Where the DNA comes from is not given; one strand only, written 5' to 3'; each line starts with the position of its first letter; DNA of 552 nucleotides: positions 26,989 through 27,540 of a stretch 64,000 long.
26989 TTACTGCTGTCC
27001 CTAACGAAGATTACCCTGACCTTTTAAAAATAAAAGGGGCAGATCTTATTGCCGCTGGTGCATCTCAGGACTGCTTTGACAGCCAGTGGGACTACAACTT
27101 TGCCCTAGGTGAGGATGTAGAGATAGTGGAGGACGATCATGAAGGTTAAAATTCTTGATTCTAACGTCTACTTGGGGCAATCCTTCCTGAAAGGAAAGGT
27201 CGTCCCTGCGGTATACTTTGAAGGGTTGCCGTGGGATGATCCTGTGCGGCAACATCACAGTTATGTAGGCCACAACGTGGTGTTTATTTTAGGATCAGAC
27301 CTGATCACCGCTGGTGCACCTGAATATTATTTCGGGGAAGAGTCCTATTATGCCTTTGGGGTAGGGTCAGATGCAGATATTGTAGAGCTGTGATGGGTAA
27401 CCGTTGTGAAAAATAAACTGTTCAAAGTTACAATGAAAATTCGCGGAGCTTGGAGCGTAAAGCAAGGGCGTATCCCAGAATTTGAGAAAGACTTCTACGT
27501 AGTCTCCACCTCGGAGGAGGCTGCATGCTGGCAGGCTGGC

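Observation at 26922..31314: Tandem array and segmental duplication of small acidic proteins (MKVK/MKIEI family)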

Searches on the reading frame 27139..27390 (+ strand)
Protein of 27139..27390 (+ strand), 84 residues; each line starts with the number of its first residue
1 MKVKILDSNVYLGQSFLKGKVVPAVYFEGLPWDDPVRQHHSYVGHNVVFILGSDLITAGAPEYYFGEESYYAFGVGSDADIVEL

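Call 5: search_protein_families(library=pfam, proteins=[window:27139-27390:+], max_evalue=1)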
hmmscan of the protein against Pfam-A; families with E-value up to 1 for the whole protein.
window:27139-27390:+ (84 aa): 0 families

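Call 6: search_protein_families(library=phrogs, proteins=[window:27139-27390:+], max_evalue=0.01)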
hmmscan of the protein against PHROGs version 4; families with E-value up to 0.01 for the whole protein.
window:27139-27390:+ (84 aa): 1 family
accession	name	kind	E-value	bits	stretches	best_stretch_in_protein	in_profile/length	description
phrog_5009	-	unknown function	3e-32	111.6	1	1-83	1-69/74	-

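Call 14: find_homologous_proteins(query=A1, max_evalue=0.001)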
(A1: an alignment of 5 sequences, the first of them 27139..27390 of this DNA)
Query A1 (5 sequences) (84 aa, profile of the alignment): 35 proteins with E <= 0.001 among 533 candidates.
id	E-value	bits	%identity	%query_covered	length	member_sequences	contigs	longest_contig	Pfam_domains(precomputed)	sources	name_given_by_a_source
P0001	1.0e-30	124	98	100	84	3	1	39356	-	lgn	-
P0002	1.4e-30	123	94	99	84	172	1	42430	-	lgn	-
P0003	1.7e-30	123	96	100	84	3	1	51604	-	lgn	-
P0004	5.9e-28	115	33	45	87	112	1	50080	-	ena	-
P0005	1.9e-26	110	83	100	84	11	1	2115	-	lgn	-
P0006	7.3e-26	108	84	99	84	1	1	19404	-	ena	-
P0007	8.5e-26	108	83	99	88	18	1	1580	-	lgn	-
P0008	1.4e-25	107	82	99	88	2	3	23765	-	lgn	-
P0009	4.8e-25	106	56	19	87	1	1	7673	-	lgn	-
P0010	5.4e-25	105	81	100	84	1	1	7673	-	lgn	-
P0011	4.4e-24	103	80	99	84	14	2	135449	-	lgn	-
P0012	4.2e-23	99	100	80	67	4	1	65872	-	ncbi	ncbi:TPA: hypothetical protein ACH1ND_003883, partial [Escherichia coli]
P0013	2.6e-22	97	38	44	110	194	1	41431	-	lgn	-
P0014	8.7e-21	92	58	100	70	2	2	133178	-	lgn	-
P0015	1.3e-20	91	39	99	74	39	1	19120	-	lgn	-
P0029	1.2e-11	63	38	46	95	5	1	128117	-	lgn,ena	-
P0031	9.2e-9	53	40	36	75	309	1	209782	-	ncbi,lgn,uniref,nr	ncbi:hypothetical protein [Escherichia coli]|uniref:hypothetical protein n=1 Tax=Escherichia coli Ta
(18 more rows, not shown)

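Call 38: search_dna_similar(query=P0031, collection=phages, mode=protein, max_evalue=0.01, rows=spread, max_rows=30)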
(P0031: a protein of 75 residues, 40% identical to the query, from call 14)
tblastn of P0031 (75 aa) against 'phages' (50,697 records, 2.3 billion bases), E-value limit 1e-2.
Records with a match: 125; places in all: 125; records where one place covers at least 80% of the query: 125.
Best place of each record, by identity: 95-99% 2; 90-95% 4; 80-90% 1; <60% 118.
By first word of the organism name: Escherichia 102; Campylobacter 18; Phage 2; Enterobacteria 1; Vequintavirinae 1; Shigella 1.
By host as written in the record: Escherichia coli 36; Escherichia coli K-12 17; Campylobacter jejuni 16; Escherichia coli K-12 MG1655 12; - 11; Escherichia coli O157:H7 6; Escherichia coli O177 3; Escherichia coli O157 2; and 18 more.
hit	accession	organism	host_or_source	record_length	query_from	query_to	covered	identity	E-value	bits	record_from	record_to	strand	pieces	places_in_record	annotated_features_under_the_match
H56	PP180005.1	Escherichia phage mEp554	Escherichia coli K-12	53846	1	75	100%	96.0%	4e-31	118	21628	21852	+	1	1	hypothetical protein (x2)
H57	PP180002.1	Escherichia phage mEp013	Escherichia coli K-12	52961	1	75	100%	94.7%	3e-30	115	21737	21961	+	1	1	hypothetical protein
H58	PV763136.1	Escherichia phage vB_EcoM_YN3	Escherichia coli 24YNBC1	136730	1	74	99%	42.1%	2e-8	54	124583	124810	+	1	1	hypothetical protein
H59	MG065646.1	Campylobacter phage D1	Campylobacter jejuni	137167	1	74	99%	42.1%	3e-8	54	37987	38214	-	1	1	record has no annotation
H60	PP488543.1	Escherichia phage BP9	Escherichia coli SL19-2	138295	1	74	99%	42.1%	3e-8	54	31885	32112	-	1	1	hypothetical protein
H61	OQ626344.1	Escherichia phage S127 BCL3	Escherichia coli O157:H7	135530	1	74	99%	42.1%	3e-8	54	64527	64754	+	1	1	hypothetical protein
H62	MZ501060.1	Escherichia phage DrSchubert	Escherichia coli K-12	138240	1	74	99%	42.1%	3e-8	54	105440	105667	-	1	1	hypothetical protein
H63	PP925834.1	Escherichia phage MiataMamis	Escherichia coli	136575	1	74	99%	40.8%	7e-8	52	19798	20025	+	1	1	hypothetical protein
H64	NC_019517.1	Escherichia phage FV3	Escherichia coli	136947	1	74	99%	40.8%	7e-8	52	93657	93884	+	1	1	hypothetical protein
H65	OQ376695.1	Escherichia phage YP-6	Escherichia coli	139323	1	74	99%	40.8%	7e-8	52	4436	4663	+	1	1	hypothetical protein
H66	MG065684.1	Campylobacter phage A138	Campylobacter jejuni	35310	1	74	99%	40.8%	8e-8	52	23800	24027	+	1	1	record has no annotation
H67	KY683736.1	Escherichia phage V18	Escherichia coli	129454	1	74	99%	40.8%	8e-8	52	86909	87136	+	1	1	hypothetical protein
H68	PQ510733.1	Escherichia phage A6-1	Escherichia coli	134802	1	74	99%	40.8%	8e-8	52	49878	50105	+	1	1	hypothetical protein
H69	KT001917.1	Escherichia phage Murica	Escherichia coli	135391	1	74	99%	40.8%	8e-8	52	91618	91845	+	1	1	hypothetical protein | ribosome_binding_site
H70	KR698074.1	Escherichia phage APECc02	Escherichia coli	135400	1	74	99%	40.8%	8e-8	52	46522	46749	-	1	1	hypothetical protein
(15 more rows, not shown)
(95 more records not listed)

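Call 39: get_annotated_region(hit=H56, flank=6000)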
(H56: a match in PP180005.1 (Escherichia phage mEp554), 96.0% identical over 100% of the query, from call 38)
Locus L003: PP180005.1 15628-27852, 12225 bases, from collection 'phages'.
description: Escherichia phage mEp554, complete genome.
organism: Escherichia phage mEp554 (NCBI taxid 3121471)
taxonomy: Viruses; Duplodnaviria; Heunggongvirae; Uroviricota; Caudoviricetes
host: Escherichia coli K-12; source: human feces; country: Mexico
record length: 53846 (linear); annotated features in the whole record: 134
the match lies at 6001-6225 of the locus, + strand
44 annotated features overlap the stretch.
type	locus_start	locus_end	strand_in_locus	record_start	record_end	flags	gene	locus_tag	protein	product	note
CDS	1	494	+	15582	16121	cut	-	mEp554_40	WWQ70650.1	hypothetical protein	rasttk_feature_creation_tool=/opt/patric-common/ runtime/bin/phanotate version Unknown; ...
CDS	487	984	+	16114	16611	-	-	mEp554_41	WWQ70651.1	hypothetical protein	rasttk_feature_creation_tool=/opt/patric-common/ runtime/bin/phanotate version Unknown; ...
CDS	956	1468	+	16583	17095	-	-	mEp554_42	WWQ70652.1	hypothetical protein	rasttk_feature_creation_tool=/opt/patric-common/ runtime/bin/phanotate version Unknown; ...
regulatory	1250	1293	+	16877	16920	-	-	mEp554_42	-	terminator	Rho-independent terminator predicted by ARNold; label: T6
CDS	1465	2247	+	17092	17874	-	-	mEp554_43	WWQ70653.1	hypothetical protein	rasttk_feature_creation_tool=/opt/patric-common/ runtime/bin/phanotate version Unknown; ...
CDS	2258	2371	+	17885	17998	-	-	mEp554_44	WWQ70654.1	hypothetical protein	rasttk_feature_creation_tool=/opt/patric-common/ runtime/bin/phanotate version Unknown; ...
CDS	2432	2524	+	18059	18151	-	-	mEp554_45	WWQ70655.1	hypothetical protein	rasttk_feature_creation_tool=/opt/patric-common/ runtime/bin/phanotate version Unknown; ...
CDS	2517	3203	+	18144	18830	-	-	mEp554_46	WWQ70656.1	recombination protein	rasttk_feature_creation_tool=/opt/patric-common/ runtime/bin/phanotate version Unknown; ...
regulatory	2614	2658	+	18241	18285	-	-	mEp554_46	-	terminator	Rho-independent terminator predicted by ARNold; label: T7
CDS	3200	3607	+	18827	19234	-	-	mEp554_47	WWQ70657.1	Holliday junction resolvase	rasttk_feature_creation_tool=/opt/patric-common/ runtime/bin/phanotate version Unknown; ...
regulatory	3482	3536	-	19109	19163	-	-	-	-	terminator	Rho-independent terminator predicted by ARNold; label: T8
CDS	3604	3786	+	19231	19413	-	-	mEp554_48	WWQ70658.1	hypothetical protein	rasttk_feature_creation_tool=/opt/patric-common/ runtime/bin/phanotate version Unknown; ...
CDS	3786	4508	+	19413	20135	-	-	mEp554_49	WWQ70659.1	hypothetical protein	rasttk_feature_creation_tool=/opt/patric-common/ runtime/bin/phanotate version Unknown; ...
CDS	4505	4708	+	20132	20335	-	-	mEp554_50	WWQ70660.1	hypothetical protein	rasttk_feature_creation_tool=/opt/patric-common/ runtime/bin/phanotate version Unknown; ...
CDS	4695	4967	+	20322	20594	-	-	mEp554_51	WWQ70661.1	hypothetical protein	rasttk_feature_creation_tool=/opt/patric-common/ runtime/bin/phanotate version Unknown; ...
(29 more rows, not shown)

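Call 54: find_encoding_contigs(protein=P0029, flank=8000, max_places=3)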
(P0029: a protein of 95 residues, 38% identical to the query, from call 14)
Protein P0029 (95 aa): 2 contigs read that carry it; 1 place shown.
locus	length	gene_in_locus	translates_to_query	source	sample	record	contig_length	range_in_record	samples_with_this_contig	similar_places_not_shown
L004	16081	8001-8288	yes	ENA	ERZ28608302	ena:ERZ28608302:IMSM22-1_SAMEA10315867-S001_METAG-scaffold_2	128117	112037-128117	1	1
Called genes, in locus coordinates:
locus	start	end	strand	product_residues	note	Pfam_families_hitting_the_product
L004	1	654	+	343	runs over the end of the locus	PF00574:CLP_protease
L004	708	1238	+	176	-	-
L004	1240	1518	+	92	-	-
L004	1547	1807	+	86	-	-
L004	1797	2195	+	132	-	-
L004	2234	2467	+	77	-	-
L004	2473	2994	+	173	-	-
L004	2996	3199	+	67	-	-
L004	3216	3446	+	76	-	-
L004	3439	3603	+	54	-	-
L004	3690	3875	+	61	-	-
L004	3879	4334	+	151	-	-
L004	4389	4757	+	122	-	-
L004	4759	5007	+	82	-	-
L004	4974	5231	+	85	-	-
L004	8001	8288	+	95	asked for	-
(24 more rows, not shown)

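Call 65: search_protein_families(library=ncbifam, proteins=[window:27139-27390:+], max_evalue=0.1)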
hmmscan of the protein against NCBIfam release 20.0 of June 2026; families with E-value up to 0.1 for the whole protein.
window:27139-27390:+ (84 aa): 0 families

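Call 89: get_annotated_region(hit=H62, flank=300)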
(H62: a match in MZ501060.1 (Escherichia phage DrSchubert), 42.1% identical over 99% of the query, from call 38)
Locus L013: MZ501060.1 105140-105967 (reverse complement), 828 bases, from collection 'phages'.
description: Escherichia phage DrSchubert, complete genome.
organism: Escherichia phage DrSchubert (NCBI taxid 2852022)
taxonomy: Viruses; Duplodnaviria; Heunggongvirae; Uroviricota; Caudoviricetes; Vequintavirinae; Vequintavirus
host: Escherichia coli K-12; source: Wenkenpark pond; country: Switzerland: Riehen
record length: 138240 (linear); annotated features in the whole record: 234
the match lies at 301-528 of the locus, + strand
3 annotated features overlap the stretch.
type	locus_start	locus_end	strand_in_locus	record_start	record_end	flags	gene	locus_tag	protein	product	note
CDS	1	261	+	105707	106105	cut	-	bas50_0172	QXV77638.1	hypothetical protein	-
CDS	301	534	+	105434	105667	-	-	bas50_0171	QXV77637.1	hypothetical protein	-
CDS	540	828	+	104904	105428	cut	-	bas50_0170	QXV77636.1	putative glycosidase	-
